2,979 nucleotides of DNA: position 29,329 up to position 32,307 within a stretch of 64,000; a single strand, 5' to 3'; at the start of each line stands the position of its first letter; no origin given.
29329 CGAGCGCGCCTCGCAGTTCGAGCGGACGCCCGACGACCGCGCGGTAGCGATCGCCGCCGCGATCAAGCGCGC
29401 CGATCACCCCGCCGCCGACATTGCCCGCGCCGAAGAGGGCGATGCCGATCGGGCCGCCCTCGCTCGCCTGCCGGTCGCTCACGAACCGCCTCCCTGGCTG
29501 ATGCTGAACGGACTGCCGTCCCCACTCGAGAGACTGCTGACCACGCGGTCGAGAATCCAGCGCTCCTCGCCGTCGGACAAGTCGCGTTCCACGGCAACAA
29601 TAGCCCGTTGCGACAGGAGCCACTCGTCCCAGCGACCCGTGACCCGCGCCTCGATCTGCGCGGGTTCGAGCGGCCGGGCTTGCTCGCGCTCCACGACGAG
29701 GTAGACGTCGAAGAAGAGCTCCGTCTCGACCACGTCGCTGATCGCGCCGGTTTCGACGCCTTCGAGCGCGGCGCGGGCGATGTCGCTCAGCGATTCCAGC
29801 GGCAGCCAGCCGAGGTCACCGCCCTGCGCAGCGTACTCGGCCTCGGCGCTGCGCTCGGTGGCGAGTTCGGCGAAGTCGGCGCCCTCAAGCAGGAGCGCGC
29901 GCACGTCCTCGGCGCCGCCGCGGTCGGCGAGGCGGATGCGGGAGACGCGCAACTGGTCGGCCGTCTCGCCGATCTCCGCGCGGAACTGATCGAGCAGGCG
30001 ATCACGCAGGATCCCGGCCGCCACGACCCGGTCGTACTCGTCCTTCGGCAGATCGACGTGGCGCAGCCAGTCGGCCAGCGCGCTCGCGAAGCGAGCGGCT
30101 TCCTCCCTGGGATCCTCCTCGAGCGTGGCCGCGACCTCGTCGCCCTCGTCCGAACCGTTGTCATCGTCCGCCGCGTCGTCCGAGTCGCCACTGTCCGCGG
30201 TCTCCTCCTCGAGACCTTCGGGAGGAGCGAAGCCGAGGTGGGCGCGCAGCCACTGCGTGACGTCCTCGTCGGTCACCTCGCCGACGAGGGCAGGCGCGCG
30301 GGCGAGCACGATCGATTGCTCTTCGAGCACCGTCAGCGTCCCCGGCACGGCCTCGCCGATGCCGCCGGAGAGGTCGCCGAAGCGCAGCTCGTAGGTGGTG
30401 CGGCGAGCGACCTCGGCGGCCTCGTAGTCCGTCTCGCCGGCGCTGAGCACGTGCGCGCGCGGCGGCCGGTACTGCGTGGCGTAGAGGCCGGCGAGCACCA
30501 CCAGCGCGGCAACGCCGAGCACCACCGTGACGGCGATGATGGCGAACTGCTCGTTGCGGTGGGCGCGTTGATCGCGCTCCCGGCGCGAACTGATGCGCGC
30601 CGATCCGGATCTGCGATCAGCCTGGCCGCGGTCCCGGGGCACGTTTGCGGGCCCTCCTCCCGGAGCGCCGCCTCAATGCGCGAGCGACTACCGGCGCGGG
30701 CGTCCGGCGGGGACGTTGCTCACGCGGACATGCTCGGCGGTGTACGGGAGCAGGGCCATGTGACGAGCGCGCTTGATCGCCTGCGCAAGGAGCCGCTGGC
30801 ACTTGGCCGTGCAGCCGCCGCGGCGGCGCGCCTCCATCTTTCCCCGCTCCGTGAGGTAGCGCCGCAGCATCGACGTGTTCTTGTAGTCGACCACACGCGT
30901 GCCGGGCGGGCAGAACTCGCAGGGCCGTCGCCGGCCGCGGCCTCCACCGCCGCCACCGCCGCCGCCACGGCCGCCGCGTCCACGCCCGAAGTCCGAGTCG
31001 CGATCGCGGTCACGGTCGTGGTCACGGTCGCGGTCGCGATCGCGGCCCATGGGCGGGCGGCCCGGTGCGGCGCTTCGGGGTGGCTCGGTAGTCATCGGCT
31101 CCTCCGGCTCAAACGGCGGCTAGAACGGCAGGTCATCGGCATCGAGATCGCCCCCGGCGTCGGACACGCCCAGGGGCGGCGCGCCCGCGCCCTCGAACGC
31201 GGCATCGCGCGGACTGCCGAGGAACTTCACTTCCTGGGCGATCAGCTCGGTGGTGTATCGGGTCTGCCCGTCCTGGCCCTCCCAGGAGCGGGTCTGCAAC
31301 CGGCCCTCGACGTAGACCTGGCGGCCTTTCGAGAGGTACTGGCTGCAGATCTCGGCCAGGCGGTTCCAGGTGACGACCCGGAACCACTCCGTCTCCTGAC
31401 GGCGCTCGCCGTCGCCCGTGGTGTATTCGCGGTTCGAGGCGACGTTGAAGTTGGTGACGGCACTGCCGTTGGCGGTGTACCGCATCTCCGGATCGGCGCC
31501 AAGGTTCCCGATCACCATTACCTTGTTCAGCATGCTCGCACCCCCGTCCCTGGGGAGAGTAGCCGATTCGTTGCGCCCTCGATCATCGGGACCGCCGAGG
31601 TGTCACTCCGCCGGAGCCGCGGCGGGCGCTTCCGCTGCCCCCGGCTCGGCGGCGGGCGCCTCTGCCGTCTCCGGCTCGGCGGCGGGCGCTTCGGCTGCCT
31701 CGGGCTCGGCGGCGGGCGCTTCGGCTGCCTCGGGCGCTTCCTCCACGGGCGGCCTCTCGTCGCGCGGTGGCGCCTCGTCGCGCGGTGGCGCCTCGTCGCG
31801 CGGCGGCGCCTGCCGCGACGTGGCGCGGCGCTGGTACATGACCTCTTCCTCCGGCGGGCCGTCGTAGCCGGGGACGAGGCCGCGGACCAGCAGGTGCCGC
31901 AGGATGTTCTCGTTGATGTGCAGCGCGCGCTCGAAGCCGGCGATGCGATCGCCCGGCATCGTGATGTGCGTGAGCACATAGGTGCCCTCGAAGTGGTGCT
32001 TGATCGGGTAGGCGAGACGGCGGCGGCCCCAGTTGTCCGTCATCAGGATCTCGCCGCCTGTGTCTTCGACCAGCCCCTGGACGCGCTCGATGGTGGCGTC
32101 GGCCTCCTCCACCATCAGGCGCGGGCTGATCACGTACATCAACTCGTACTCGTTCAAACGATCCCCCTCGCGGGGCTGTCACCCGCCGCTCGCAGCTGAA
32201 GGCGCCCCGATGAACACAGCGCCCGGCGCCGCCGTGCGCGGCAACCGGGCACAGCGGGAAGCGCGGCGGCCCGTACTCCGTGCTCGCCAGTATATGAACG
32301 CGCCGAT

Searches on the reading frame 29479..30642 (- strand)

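Call 50: search_protein_families(library=pfam, proteins=[window:29479-30642:-], max_evalue=0.001)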
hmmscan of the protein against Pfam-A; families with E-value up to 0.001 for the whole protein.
window:29479-30642:- (387 aa): 3 families
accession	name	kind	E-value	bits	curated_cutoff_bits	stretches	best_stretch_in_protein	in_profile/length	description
PF00639.27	Rotamase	-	3.2e-10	41.3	21.7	1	244-314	22-93/97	PPIC-type PPIASE domain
PF13616.12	Rotamase_3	-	2.1e-09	38.4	22.5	1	243-313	39-109/116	PPIC-type PPIASE domain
PF13145.12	Rotamase_2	-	0.00052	21.2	27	1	232-330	23-119/121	PPIC-type PPIASE domain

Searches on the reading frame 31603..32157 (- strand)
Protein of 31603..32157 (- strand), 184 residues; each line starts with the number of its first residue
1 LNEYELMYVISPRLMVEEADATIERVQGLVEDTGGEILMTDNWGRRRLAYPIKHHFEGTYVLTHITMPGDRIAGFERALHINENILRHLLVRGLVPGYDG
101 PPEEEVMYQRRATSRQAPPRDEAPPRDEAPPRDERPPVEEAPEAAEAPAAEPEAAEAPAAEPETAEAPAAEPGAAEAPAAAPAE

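Call 50: search_protein_families(library=pfam, proteins=[window:31603-32157:-], max_evalue=0.001)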
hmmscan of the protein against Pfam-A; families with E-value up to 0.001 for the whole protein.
window:31603-32157:- (184 aa): 1 family
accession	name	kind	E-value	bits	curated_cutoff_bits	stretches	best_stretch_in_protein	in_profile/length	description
PF01250.22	Ribosomal_S6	-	1.4e-28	99.4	27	1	3-92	1-90/90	Ribosomal protein S6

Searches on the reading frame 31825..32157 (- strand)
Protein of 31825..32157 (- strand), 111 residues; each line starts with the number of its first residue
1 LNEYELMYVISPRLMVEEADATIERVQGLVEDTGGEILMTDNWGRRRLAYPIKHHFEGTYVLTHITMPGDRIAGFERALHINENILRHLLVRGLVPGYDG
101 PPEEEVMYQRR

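Call 51: find_homologous_proteins(query=window:31825-32157:-, max_evalue=1e-15)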
Query seq(111 aa) (111 aa): 179 proteins with E <= 1e-15 among 197 candidates; the best 120 are listed.
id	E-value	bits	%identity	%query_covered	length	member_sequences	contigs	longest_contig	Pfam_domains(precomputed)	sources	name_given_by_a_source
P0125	1.2e-65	236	95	100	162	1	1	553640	PF01250.23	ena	-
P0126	3.6e-65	235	94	100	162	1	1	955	PF01250.23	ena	-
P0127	5.7e-65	234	93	100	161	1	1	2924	PF01250.23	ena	-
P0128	7.0e-65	234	93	100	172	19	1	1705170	PF01250.23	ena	-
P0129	8.0e-65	234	93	100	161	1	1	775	PF01250.23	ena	-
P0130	8.9e-65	234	93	100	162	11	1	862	PF01250.23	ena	-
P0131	1.8e-64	233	93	100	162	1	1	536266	PF01250.23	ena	-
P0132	3.1e-64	232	93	100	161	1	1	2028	PF01250.23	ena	-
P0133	7.3e-64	231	91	100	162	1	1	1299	PF01250.23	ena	-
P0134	2.8e-63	229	99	95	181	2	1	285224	PF01250.23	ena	-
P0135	5.6e-62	225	89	100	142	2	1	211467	PF01250.23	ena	-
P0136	5.9e-62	225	87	100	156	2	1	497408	PF01250.23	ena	-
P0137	8.4e-62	224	87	100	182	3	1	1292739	PF01250.23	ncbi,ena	-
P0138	1.8e-61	223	89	100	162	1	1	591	PF01250.23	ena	-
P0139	1.8e-61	223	94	95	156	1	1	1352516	PF01250.23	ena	-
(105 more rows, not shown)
